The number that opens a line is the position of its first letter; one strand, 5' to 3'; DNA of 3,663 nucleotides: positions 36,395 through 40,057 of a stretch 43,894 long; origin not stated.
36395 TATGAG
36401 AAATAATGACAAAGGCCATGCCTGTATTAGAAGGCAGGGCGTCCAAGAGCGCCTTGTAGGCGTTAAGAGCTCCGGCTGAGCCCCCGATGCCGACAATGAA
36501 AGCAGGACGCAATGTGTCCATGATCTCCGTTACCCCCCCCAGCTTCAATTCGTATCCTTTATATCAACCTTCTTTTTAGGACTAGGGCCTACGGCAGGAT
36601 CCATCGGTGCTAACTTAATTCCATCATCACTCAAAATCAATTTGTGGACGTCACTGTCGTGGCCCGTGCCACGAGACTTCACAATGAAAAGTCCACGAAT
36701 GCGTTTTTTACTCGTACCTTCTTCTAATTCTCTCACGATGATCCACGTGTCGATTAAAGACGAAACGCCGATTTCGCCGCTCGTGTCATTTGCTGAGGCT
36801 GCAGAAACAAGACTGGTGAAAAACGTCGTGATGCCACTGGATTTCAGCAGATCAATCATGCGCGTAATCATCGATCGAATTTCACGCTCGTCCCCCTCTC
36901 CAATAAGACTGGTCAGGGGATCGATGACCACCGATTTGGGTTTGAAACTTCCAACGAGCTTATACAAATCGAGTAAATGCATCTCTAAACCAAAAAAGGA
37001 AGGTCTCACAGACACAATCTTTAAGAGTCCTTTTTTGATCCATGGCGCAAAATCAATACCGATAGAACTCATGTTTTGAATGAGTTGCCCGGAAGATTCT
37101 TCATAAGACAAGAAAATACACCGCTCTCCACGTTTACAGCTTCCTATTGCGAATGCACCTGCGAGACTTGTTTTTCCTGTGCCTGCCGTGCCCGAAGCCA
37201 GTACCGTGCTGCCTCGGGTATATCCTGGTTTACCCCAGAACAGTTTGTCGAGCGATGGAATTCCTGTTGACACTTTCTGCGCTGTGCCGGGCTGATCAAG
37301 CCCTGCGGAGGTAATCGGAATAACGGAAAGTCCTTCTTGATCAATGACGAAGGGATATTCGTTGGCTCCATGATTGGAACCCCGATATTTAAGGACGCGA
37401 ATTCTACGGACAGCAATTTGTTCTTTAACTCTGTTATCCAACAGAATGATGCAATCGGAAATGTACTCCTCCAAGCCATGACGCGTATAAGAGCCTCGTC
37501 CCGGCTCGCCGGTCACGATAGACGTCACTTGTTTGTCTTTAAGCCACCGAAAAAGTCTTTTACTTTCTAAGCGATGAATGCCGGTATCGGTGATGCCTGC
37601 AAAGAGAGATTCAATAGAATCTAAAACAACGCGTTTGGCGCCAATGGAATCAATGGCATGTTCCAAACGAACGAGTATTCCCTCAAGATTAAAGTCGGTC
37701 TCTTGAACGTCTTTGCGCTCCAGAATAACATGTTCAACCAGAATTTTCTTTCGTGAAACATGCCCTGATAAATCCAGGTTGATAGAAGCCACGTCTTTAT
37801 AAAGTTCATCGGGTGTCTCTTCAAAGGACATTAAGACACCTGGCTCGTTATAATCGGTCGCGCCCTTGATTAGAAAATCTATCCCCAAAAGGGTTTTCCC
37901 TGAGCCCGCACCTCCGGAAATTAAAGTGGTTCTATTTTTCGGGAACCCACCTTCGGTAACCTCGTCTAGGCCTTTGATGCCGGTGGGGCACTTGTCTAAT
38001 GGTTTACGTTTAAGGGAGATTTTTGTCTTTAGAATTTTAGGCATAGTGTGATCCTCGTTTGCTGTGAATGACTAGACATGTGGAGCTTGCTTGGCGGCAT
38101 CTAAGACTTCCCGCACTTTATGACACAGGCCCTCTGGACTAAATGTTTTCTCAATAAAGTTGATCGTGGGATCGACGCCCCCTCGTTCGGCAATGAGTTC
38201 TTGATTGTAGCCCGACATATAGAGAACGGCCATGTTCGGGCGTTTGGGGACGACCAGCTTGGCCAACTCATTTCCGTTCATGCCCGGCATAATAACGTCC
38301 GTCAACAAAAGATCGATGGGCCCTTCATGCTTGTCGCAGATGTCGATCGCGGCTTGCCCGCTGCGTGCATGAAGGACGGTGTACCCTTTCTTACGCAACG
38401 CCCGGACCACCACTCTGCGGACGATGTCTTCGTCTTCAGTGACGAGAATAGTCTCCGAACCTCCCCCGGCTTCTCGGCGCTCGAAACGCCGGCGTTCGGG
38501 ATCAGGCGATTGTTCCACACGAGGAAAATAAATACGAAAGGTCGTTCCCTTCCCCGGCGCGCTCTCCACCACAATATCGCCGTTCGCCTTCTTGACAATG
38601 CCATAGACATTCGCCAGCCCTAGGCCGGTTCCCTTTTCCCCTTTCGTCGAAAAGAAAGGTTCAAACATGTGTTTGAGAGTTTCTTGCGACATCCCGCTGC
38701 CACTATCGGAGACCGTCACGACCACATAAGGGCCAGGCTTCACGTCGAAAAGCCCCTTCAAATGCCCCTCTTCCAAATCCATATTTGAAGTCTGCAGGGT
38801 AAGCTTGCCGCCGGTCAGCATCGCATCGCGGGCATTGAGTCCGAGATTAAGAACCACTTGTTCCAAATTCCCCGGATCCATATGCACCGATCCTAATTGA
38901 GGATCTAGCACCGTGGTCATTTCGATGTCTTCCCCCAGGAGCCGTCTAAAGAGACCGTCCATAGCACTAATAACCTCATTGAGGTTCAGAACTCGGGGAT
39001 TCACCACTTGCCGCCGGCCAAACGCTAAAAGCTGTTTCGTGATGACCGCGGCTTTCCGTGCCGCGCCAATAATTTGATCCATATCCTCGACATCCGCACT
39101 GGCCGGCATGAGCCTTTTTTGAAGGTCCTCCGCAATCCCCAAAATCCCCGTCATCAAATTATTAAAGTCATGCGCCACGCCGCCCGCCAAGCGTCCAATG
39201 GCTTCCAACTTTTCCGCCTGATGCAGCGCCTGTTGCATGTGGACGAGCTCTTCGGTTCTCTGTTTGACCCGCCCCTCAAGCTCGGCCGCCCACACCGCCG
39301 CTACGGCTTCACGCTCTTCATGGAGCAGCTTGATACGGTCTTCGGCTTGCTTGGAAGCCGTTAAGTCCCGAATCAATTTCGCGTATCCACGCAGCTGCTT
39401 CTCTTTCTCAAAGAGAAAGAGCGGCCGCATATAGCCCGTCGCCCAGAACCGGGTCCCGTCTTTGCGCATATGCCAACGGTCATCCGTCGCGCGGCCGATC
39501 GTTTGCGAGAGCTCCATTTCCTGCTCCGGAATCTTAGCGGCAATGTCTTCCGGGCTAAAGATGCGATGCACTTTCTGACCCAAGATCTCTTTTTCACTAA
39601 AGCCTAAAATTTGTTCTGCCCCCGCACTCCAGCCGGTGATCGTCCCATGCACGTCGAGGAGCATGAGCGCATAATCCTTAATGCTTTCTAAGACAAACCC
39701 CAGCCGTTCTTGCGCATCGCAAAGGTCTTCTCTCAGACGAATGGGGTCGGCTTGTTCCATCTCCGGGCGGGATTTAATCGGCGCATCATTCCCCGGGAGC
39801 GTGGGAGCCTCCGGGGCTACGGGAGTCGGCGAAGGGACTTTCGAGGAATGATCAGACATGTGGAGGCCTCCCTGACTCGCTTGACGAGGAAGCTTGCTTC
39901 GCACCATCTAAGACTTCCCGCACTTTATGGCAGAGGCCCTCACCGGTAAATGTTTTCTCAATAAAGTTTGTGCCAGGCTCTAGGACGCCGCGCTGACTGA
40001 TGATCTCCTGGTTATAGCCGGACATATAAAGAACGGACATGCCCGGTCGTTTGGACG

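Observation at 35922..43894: kaiC-like double ATPase wired into an MCP-less CheB/CheR - PAS - histidine kinase operon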

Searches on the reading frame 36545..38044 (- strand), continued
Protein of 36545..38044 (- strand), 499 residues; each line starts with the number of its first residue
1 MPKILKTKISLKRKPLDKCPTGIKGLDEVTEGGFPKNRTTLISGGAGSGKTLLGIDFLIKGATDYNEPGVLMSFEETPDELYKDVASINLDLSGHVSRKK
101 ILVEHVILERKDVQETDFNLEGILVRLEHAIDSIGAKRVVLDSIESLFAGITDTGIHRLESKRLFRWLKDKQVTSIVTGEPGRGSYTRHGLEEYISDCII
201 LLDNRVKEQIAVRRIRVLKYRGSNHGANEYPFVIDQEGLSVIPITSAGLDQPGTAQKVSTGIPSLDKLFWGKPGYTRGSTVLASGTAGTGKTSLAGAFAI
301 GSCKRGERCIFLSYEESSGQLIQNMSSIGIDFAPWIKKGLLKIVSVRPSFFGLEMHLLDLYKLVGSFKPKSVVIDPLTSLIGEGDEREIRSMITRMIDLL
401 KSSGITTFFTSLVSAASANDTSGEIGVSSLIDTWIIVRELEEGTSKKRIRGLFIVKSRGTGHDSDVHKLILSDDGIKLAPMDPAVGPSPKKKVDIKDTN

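Call 68: find_encoding_contigs(protein=P0297, flank=6000, max_places=1)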
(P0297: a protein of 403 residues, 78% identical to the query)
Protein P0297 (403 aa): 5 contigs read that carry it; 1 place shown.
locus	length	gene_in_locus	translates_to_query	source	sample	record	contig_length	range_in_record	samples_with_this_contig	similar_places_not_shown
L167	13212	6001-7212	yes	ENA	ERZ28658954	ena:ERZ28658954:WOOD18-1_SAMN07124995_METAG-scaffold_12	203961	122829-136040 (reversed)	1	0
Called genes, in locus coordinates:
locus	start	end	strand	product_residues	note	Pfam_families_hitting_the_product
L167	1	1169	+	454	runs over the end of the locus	PF00072:Response_reg, PF00158:Sigma54_activat, PF14532:Sigma54_activ_2, PF07724:AAA_2 (weak), PF07728:AAA_5, PF25601:AAA_lid_14, PF02954:HTH_8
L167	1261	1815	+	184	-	PF07998:Peptidase_M54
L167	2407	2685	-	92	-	PF14384:BrnA_antitoxin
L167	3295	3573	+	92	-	PF05015:HigB-like_toxin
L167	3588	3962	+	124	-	PF01381:HTH_3, PF13560:HTH_31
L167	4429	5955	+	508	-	PF00154:RecA_N (faint), PF02562:PhoH (faint), PF03796:DnaB_C (faint), PF06745:ATPase, PF23442:DUF7125 (faint), PF13481:AAA_25 (weak), PF06745:ATPase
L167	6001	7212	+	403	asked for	PF01339:CheB_methylest, PF00027:cNMP_binding, PF13545:HTH_Crp_2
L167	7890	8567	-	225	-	PF01597:GCV_H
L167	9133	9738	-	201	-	PF01558:POR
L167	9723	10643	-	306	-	PF02775:TPP_enzyme_C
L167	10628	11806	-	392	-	PF01855:POR_N, PF02780:Transketolase_C (weak), PF17147:PFOR_II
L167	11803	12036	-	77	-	PF14697:Fer4_21 (faint), PF12797:Fer4_2 (faint), PF12837:Fer4_6 (faint), PF13237:Fer4_10 (faint), PF00037:Fer4 (weak), PF12800:Fer4_4 (faint), PF12838:Fer4_7, PF13484:Fer4_16 (faint)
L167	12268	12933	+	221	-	-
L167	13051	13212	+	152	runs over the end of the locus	PF13442:Cytochrome_CBB3 (weak)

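Call 89: search_dna_similar(query=window:36545-38044:-, collection=plasmids, mode=protein, max_rows=15, max_evalue=1e-50)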
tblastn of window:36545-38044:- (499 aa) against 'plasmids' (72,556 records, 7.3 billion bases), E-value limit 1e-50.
Records with a match: 16; places in all: 16; records where one place covers at least 80% of the query: 16.
Best place of each record, by identity: <60% 16.
By first word of the organism name: Cereibacter 9; Rhizobium 2; Pararhizobium 1; Sinorhizobium 1; Falsirhodobacter 1; Sphingobium 1; Aquisphaera 1.
By predicted mobility (MOB-suite, as given by PLSDB): non-mobilizable 14; conjugative 2.
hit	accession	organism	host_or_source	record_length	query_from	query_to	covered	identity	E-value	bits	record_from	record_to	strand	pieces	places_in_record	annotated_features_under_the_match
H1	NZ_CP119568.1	Pararhizobium qamdonense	cell culture,soil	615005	16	478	93%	52.2%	5e-155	495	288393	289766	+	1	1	kaiC: circadian clock protein KaiC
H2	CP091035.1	Sinorhizobium sp. B11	soybean,TY,soil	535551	2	486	97%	45.4%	7e-139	449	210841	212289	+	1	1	kaiC: circadian clock protein KaiC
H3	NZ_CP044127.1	Rhizobium sp. BG4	Prosopis cineraria,pure bacterial ...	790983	18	486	94%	46.2%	1e-142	459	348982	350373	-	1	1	kaiC: circadian clock protein KaiC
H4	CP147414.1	Cereibacter sphaeroides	-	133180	18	486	94%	46.0%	6e-136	440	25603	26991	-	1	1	kaiC: circadian clock protein KaiC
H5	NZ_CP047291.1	Falsirhodobacter algicola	Grateloupia sp.,single cell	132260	10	488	96%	44.8%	8e-141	454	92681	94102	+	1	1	kaiC: circadian clock protein KaiC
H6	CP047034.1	Cereibacter sphaeroides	cell culture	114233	18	486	94%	45.7%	5e-137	443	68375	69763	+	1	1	kaiC: circadian clock protein KaiC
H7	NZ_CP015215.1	Cereibacter sphaeroides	Cereibacter sphaeroides 2.4.1,single ...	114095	18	486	94%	45.7%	6e-137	443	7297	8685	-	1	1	kaiC: circadian clock protein KaiC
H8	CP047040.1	Cereibacter sphaeroides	cell culture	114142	18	486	94%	45.7%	6e-137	443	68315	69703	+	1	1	kaiC: circadian clock protein KaiC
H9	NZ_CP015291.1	Cereibacter sphaeroides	Cereibacter sphaeroides 2.4.1,single ...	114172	18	486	94%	45.7%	6e-137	443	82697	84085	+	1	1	kaiC: circadian clock protein KaiC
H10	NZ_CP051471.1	Cereibacter sphaeroides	cell culture,laboratory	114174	18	486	94%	45.7%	6e-137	443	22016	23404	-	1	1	kaiC: circadian clock protein KaiC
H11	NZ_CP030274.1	Cereibacter sphaeroides 2.4.1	cell culture,laboratory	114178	18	486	94%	45.7%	6e-137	443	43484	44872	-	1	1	kaiC: circadian clock protein KaiC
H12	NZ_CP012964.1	Cereibacter sphaeroides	cell culture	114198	18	486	94%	45.7%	6e-137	443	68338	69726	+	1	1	kaiC: circadian clock protein KaiC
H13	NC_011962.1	Cereibacter sphaeroides KD131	-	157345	18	486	94%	45.7%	9e-137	443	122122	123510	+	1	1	kaiC: circadian clock protein KaiC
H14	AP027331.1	Sphingobium sp. TomTYG65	-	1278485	12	490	96%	33.5%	4e-74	261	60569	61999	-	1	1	circadian clock protein KaiC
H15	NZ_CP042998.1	Aquisphaera giovannonii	-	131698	14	485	95%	33.5%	2e-85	295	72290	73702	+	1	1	kaiC: circadian clock protein KaiC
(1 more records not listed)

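Call 90: search_dna_similar(query=window:36545-38044:-, collection=phages, mode=protein, max_rows=8, max_evalue=1e-20)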
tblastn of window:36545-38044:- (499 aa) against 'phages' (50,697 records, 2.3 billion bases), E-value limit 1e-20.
No match.

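Call 91: get_annotated_region(hit=H1, flank=5000)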
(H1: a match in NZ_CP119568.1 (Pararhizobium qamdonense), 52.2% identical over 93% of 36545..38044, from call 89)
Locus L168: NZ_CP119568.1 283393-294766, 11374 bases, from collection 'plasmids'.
description: Pararhizobium qamdonense strain T808 plasmid p3, complete sequence
organism: Pararhizobium qamdonense (NCBI taxid 3031126)
taxonomy: Bacteria; Pseudomonadota; Alphaproteobacteria; Hyphomicrobiales; Rhizobiaceae; Pararhizobium; Pararhizobium qamdonense
host: -; source: cell culture,soil; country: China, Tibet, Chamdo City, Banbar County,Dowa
typing (MOB-suite, as given by PLSDB): conjugative; relaxase MOBQ; mating-pair formation MPF_T
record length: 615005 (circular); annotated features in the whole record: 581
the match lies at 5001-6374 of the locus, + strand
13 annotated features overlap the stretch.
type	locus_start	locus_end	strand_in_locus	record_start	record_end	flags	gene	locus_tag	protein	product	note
CDS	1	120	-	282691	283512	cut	-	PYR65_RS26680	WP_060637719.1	ABC transporter permease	GO:0055085 - transmembrane transport [Evidence IEA]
CDS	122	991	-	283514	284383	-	-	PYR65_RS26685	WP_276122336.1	ABC transporter permease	GO:0055085 - transmembrane transport [Evidence IEA]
CDS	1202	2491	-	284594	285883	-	-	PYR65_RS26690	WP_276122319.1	PotD/PotF family extracellular solute-binding protein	-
CDS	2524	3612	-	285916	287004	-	-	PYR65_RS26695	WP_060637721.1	ABC transporter ATP-binding protein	-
CDS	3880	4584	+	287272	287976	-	-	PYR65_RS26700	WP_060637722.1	GntR family transcriptional regulator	-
CDS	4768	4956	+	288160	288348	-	-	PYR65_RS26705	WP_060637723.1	YlcI/YnfO family protein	-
CDS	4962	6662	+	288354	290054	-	kaiC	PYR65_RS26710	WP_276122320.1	circadian clock protein KaiC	-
CDS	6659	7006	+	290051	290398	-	kaiB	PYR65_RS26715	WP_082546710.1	circadian clock protein KaiB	-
CDS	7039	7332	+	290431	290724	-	-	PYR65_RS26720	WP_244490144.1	circadian clock KaiB family protein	-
CDS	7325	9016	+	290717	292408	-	-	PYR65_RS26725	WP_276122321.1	response regulator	GO:0000160 - phosphorelay signal transduction system [Evidence IEA]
CDS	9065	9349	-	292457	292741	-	-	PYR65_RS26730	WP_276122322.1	hypothetical protein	-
CDS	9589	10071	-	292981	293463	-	-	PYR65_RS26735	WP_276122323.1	pyridoxamine 5'-phosphate oxidase family protein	-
CDS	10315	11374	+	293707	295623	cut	-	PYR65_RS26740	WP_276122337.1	AI-2E family transporter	GO:1905887 - autoinducer AI-2 transmembrane transport [Evidence IEA]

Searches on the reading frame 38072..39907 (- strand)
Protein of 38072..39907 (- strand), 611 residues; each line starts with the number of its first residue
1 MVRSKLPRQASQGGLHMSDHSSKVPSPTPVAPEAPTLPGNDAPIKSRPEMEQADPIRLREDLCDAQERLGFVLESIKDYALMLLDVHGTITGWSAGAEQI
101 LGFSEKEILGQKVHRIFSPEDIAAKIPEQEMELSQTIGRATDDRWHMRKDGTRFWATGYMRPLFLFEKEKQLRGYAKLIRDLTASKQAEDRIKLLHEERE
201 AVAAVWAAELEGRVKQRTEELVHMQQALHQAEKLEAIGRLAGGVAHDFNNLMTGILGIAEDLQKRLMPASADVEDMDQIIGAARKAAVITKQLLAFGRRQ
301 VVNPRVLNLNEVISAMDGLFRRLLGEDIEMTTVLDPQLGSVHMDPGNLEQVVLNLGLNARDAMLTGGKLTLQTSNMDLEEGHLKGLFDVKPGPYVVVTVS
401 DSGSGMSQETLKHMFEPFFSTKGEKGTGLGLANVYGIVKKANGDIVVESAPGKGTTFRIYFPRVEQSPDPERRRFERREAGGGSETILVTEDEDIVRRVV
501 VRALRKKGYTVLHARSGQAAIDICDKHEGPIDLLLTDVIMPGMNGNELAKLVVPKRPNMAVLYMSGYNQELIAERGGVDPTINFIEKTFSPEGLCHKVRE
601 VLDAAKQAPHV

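Call 3: search_protein_families(library=pfam, proteins=[window:38072-39907:-], max_evalue=0.01)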
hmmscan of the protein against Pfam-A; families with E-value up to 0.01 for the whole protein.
window:38072-39907:- (611 aa): 7 families
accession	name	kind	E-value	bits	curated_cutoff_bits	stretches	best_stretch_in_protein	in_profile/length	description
PF02518.31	HATPase_c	-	3.7e-21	76.1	26.4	1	344-463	2-109/111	Histidine kinase-, DNA gyrase B-, and HSP90-like ATPase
PF00072.30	Response_reg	-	8.6e-18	65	30.2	1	487-598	1-110/111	Response regulator receiver domain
PF13426.13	PAS_9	-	1.8e-11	44.7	27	1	80-184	3-103/103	PAS domain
PF00989.32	PAS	-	8.2e-06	26.2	22.6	1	80-156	13-89/113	PAS fold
PF00512.31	HisKA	-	0.00018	22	26.9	1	238-299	3-63/66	His Kinase A (phospho-acceptor) domain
PF08448.16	PAS_4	-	0.0025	18.5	23.1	1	73-186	1-109/110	PAS fold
PF08447.18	PAS_3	-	0.0051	17.5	25.6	0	92-163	3-75/89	PAS fold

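Call 25: search_protein_families(library=ncbifam, proteins=[window:38072-39907:-], max_evalue=0.001)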
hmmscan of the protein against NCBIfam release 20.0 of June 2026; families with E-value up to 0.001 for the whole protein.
window:38072-39907:- (611 aa): 120 families (the best 25 are shown)
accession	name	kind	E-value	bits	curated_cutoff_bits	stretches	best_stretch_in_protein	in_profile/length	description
NF046020.1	HisKinCckABruc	equivalog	6.8e-110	368.3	1000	1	223-603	466-868/868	cell cycle histidine kinase CckA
NF010076.0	PRK13557.1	subfamily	8.9e-104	347.8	631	1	225-606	151-537/540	histidine kinase famiy protein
NF046026.1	HisKinCckACaul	equivalog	8.9e-95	318.2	1000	1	222-603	287-677/678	cell cycle histidine kinase CckA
NF010411.0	PRK13837.1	equivalog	4.3e-74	250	647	1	213-607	426-817/828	two-component system VirA-like sensor kinase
NF008468.0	PRK11360.1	equivalog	2.9e-57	194.4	646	2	220-467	379-612/616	two-component system sensor histidine kinase AtoS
NF052573.1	HisKinEspAMyxo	equivalog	2.2e-45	154.9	1400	2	215-565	362-713/755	serine histidine kinase EspA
NF007688.0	PRK10364.1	equivalog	3.7e-40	138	479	1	214-468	220-456/460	two-component system sensor histidine kinase ZraS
NF052574.1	HisKinEspCMyxo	equivalog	1.1e-35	123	1200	1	223-602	403-783/785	serine histidine kinase EspC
NF041777.1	sens_FixL_Rhizob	equivalog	1.5e-29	103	850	2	218-463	243-481/485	sensor protein FixL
NF008302.0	PRK11091.1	equivalog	3.2e-29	101.7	838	2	298-553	346-592/779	aerobic respiration two-component sensor histidine kinase ArcB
NF047466.1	hybrid_RR_LvrB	exception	2.5e-28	99.3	500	1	194-463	112-376/377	hybrid histidine kinase/response regulator LvrB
TIGR02956.1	TMAO_torS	equivalog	7.9e-26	90.4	676.5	1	185-550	411-765/967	TMAO reductase system sensor histidine kinase/response regulator TorS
NF053867.1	SprKinKinDBac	equivalog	1e-24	86.9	775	1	227-464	276-498/500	sporulation kinase KinD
NF046044.1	PnpS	equivalog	5.3e-24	85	400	1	177-462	111-390/390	two-component system histidine kinase PnpS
NF041947.1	LuxQ_Vibrio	equivalog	1.9e-23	82.3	1200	1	244-552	479-788/843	quorum-sensing autoinducer 2 sensor kinase/phosphatase LuxQ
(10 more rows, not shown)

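Call 52: search_protein_families(library=padloc, proteins=[window:38072-39907:-], max_evalue=0.001)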
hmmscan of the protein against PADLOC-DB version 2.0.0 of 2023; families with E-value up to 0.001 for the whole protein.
window:38072-39907:- (611 aa): 0 families
